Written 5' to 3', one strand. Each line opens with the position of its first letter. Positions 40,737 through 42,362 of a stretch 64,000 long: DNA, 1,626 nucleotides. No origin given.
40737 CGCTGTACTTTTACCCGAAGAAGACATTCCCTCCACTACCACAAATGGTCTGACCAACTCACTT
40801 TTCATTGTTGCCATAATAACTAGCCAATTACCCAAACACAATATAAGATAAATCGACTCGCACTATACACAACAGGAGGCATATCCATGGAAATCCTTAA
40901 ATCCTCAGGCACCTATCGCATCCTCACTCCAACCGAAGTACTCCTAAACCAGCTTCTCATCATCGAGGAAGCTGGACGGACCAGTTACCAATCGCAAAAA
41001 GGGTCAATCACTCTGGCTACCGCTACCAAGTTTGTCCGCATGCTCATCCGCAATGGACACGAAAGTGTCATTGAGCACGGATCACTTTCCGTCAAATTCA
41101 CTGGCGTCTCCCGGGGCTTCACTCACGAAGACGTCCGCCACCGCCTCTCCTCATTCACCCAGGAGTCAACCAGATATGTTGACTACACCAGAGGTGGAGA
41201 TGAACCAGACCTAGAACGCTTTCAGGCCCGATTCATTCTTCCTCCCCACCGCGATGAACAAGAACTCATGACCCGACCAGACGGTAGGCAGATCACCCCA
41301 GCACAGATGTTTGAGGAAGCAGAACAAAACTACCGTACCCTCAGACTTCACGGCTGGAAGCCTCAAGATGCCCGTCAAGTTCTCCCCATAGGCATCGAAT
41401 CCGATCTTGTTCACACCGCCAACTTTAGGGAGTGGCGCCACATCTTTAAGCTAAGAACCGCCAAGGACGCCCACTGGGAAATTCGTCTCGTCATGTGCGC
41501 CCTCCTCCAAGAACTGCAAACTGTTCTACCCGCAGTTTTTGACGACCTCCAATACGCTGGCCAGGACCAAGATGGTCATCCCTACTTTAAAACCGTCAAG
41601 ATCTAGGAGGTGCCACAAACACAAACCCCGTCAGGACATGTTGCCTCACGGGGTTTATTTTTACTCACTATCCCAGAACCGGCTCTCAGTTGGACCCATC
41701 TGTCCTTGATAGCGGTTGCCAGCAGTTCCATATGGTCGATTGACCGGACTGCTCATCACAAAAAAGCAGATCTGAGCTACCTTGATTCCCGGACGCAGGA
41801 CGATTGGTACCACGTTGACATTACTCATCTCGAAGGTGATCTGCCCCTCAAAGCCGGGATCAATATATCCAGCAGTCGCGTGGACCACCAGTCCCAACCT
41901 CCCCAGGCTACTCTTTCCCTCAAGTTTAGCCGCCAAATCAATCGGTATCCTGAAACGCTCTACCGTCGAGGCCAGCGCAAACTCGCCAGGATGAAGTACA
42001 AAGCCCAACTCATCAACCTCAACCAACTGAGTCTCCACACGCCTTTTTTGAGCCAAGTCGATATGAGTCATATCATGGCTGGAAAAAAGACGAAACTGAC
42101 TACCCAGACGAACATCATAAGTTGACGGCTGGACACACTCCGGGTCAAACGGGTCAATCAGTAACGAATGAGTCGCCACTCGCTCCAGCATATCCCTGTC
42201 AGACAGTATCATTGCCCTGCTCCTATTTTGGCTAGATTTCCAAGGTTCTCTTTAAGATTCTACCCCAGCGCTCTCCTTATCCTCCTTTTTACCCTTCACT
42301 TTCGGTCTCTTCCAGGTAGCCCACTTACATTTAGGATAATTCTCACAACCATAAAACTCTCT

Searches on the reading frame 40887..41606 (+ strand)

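Call 65: search_protein_families(library=pfam, proteins=[window:40887-41606:+], max_evalue=0.01)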
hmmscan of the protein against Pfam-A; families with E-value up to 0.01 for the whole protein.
window:40887-41606:+ (239 aa): 2 families
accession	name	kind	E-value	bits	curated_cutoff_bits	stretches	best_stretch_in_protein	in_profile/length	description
PF02511.20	Thy1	-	2.4e-48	164.9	24.8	1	24-215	11-190/191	Thymidylate synthase complementing protein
PF16529.11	Ge1_WD40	-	0.00083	18.9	29.5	1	142-213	217-283/329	WD40 region of Ge1, enhancer of mRNA-decapping protein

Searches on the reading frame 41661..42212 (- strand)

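Call 65: search_protein_families(library=pfam, proteins=[window:41661-42212:-], max_evalue=0.01)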
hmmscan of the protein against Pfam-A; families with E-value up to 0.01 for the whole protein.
window:41661-42212:- (183 aa): 4 families
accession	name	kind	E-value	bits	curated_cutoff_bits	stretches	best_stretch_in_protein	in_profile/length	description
PF22769.1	DCD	-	2.9e-47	161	27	1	2-151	1-151/153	dCTP deaminase-like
PF06559.16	DCD_N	-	3.9e-10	40.3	21.4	1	3-151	5-161/164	2'-deoxycytidine 5'-triphosphate deaminase (DCD) N-terminal domain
PF22569.1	DCD_C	-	6.1e-09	35.9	22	1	51-171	58-184/192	2'-deoxycytidine 5'-triphosphate deaminase (DCD), C-terminal domain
PF00692.24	dUTPase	-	2.4e-07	31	22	1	72-155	25-106/129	dUTPase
